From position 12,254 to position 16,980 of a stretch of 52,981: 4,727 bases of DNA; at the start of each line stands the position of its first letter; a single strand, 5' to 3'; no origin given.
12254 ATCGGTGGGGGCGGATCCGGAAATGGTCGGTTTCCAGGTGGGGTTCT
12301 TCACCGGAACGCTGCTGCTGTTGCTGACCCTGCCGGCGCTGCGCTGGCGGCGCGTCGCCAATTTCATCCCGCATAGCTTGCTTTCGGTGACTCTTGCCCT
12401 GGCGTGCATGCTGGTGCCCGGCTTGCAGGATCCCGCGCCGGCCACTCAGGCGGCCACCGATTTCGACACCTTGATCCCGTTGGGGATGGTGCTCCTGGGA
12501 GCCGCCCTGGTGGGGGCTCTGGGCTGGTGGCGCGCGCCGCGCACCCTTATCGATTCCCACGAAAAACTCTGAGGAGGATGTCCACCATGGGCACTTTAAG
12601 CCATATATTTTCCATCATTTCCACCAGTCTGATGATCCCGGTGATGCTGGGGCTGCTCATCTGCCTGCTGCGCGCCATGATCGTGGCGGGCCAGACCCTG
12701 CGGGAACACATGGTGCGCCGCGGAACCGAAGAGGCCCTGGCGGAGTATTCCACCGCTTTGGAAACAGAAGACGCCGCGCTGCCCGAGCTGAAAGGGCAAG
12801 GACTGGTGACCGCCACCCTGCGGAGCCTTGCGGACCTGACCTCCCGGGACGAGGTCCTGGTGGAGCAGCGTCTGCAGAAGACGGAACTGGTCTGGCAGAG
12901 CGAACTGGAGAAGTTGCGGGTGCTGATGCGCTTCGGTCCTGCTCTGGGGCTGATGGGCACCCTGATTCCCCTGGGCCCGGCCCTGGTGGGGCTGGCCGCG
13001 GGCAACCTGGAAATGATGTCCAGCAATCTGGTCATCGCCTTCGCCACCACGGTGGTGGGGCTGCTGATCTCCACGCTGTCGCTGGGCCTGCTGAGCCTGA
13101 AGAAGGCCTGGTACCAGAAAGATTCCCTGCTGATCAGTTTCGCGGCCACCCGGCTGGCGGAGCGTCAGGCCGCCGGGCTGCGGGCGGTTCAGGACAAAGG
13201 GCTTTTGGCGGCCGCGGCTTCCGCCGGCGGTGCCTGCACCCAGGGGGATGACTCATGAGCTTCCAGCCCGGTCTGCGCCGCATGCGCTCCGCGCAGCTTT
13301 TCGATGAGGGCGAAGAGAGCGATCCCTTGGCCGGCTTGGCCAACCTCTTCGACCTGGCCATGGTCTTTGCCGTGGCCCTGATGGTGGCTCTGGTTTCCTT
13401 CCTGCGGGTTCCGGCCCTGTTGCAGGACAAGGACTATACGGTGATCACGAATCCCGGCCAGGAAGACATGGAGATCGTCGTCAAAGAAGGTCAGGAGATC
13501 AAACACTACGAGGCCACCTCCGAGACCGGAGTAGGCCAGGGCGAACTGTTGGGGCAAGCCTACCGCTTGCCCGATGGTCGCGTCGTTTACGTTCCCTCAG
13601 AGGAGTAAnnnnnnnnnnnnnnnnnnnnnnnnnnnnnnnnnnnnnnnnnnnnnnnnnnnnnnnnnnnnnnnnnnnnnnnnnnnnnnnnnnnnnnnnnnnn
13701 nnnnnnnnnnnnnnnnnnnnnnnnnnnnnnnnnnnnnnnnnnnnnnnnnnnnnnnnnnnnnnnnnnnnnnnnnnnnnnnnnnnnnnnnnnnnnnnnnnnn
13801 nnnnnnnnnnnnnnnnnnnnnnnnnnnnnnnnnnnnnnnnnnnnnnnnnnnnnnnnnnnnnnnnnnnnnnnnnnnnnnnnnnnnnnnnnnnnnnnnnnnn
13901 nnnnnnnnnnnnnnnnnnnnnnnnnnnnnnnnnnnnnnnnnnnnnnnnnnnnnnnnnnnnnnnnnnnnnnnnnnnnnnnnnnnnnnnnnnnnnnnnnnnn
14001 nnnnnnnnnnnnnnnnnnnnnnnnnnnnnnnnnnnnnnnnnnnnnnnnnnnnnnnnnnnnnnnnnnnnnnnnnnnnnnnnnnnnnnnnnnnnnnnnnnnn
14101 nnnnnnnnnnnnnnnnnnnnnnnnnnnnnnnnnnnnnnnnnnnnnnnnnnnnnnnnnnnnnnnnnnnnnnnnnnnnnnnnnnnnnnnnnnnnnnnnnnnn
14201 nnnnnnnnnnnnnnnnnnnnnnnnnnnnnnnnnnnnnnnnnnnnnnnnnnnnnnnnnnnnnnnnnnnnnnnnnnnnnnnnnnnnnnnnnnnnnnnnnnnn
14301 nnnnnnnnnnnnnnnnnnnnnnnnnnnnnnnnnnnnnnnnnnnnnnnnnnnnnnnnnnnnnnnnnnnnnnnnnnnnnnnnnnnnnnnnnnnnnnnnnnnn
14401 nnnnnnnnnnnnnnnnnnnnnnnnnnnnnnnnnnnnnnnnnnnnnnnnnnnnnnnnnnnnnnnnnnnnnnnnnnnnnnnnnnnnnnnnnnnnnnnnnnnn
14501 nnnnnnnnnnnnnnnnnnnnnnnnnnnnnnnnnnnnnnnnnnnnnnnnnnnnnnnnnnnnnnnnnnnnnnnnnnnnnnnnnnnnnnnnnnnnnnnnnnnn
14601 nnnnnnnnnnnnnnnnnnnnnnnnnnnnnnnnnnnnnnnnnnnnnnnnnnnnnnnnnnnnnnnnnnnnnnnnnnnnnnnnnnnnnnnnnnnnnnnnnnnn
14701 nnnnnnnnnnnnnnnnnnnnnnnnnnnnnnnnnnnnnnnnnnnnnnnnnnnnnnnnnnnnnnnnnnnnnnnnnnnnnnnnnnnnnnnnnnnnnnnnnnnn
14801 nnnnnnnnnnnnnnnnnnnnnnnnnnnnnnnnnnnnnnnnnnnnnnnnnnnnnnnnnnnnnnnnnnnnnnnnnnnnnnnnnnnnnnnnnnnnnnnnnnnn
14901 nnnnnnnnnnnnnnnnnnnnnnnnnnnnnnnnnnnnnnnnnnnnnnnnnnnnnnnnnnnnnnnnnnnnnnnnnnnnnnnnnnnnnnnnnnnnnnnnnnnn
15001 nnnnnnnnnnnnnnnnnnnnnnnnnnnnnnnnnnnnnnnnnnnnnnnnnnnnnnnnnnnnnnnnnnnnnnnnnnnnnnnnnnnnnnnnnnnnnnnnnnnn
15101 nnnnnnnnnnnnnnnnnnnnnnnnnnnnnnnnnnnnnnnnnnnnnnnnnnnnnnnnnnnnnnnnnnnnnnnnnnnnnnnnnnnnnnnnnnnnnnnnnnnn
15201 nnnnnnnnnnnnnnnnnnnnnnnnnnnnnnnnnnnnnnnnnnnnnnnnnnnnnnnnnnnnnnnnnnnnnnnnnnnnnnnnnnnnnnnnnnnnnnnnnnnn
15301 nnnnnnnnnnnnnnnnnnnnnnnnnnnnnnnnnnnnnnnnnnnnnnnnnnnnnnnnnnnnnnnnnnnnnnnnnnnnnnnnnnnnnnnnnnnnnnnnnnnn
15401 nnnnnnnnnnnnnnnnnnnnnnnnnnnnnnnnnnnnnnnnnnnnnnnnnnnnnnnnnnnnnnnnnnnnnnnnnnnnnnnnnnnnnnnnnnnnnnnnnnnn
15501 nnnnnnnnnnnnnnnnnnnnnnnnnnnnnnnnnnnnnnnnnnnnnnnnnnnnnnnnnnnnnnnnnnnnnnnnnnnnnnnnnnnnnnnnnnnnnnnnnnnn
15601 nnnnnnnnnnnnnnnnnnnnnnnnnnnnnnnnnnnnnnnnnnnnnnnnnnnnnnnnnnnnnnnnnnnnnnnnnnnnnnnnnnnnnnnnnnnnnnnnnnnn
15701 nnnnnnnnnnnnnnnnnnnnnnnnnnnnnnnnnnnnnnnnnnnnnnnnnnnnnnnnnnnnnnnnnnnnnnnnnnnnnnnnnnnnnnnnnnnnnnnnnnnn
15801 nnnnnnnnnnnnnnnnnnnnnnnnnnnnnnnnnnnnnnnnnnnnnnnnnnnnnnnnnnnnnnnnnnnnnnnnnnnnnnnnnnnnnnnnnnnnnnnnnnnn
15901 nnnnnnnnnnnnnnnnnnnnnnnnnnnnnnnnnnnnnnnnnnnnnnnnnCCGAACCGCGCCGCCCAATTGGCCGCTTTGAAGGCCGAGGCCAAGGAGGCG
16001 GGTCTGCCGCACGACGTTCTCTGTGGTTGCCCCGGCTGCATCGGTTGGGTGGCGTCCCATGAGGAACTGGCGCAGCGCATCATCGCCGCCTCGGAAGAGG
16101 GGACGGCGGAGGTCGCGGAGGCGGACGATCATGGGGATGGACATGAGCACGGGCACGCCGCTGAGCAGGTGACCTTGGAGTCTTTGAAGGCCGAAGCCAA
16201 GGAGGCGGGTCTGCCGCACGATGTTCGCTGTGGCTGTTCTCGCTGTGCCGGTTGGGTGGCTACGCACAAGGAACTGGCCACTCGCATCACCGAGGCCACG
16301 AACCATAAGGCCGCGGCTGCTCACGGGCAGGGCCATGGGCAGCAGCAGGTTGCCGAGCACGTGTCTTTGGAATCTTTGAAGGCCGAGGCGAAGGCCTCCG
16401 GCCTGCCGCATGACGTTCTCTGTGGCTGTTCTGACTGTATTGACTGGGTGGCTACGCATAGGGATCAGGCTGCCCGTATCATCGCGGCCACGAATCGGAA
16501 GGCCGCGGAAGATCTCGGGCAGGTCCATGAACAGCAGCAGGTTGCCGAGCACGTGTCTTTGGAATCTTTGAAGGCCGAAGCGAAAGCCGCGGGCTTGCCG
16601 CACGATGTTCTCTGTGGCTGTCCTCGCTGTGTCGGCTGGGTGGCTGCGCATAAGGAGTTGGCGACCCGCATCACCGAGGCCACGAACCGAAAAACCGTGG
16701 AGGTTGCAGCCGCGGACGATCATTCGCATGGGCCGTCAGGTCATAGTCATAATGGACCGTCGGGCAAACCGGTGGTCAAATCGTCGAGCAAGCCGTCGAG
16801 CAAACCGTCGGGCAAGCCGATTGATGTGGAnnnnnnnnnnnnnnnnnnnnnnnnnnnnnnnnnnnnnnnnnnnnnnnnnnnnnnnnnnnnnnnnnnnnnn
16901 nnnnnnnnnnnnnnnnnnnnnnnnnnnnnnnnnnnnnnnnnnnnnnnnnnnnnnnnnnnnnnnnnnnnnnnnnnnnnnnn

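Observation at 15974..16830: Four tandem Cys/His-rich modules inserted into the CobN/HmuS-like chelatase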

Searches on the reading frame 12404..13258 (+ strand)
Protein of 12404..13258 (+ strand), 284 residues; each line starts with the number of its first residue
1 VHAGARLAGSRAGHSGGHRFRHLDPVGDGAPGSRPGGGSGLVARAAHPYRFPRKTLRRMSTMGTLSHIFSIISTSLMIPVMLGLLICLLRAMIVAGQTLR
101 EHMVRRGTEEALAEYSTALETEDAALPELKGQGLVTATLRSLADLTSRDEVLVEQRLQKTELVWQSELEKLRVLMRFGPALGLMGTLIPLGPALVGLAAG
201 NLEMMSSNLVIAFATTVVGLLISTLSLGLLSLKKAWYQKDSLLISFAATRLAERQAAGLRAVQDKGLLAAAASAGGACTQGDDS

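Call 7: search_protein_families(library=pfam, proteins=[window:12404-13258:+], max_evalue=0.01)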
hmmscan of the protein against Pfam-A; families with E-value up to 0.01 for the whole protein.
window:12404-13258:+ (284 aa): 1 family
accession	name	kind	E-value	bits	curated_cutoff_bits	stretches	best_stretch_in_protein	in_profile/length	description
PF01618.21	MotA_ExbB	-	6.1e-08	32.9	22.9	1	152-230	30-111/127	MotA/TolQ/ExbB proton channel family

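Call 53: search_protein_families(library=ncbifam, proteins=[window:12404-13258:+], max_evalue=0.1)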
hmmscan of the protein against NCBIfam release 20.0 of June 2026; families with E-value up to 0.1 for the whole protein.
window:12404-13258:+ (284 aa): 1 family
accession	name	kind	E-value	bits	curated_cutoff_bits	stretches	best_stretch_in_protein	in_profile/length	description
NF005383.1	PRK06926.1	equivalog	0.017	14.1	394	1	176-227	156-205/271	flagellar motor protein MotP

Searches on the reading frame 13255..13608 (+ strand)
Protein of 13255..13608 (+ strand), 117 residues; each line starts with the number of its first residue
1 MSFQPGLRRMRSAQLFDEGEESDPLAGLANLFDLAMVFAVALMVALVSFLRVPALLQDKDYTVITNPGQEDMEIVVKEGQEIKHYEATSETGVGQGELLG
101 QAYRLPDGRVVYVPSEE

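Call 7: search_protein_families(library=pfam, proteins=[window:13255-13608:+], max_evalue=0.01)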
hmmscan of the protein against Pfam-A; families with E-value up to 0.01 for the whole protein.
window:13255-13608:+ (117 aa): 1 family
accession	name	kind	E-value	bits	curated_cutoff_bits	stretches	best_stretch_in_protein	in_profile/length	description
PF09919.14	DUF2149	-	3.3e-30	104.7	27.1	1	25-114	1-91/92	Uncharacterized conserved protein (DUF2149)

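Call 53: search_protein_families(library=ncbifam, proteins=[window:13255-13608:+], max_evalue=0.1)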
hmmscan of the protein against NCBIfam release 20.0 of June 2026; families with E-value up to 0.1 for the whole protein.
window:13255-13608:+ (117 aa): 0 families

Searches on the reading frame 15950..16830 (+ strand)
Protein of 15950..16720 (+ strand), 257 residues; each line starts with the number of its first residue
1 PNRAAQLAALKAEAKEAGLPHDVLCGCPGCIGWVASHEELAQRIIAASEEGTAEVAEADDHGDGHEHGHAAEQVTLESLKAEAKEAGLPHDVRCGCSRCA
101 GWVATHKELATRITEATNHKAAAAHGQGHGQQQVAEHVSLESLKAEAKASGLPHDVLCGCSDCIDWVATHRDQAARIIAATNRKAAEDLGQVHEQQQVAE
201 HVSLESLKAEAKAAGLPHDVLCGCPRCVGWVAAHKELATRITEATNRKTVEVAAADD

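Call 3: search_protein_families(library=pfam, proteins=[window:15974-16830:+], max_evalue=1)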
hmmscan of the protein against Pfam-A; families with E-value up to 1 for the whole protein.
window:15974-16830:+ (285 aa): 6 families
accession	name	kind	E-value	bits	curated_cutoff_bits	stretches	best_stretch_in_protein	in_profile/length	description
PF14237.11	GYF_2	-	3.8e-05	23.8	25.8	0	194-226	13-45/50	GYF domain 2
PF24747.1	Zn-ribbon_GIR1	-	0.011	16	26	1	212-223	4-15/37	GIR1-like zinc ribbon domain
PF02037.33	SAP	-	0.055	13.6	23.9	0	70-81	9-20/37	SAP domain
PF17481.7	Phage_sheath_domII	-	0.06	14.2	31.4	0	127-127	55-55/98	Phage tail sheath protein beta-sandwich domain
PF04886.17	PT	-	0.077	13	26.2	1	260-283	12-35/36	PT disordered repeat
PF03503.18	Chlam_OMP3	-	0.19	12.5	25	0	82-99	34-51/54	Chlamydia cysteine-rich outer membrane protein 3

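Call 4: search_protein_families(library=ncbifam, proteins=[window:15974-16830:+], max_evalue=1)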
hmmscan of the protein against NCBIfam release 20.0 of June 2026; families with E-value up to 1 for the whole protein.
window:15974-16830:+ (285 aa): 3 families
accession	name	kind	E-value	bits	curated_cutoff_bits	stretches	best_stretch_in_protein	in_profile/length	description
NF006206.0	PRK08330.1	equivalog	0.0062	15.9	311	1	26-58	19-51/243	biotin--protein ligase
NF033798.1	biofilm_StcA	subfamily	0.033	14.7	50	0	109-146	31-68/89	StcA family protein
NF038206.1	RGCVC_fam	equivalog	0.33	10.9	35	0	215-240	20-45/54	RGCVC family protein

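Call 11: find_homologous_proteins(query=window:15950-16720:+, max_evalue=0.001)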
Query window:15950-16720:+: 8000 candidates shared short words with the query, none scored E <= 0.001.
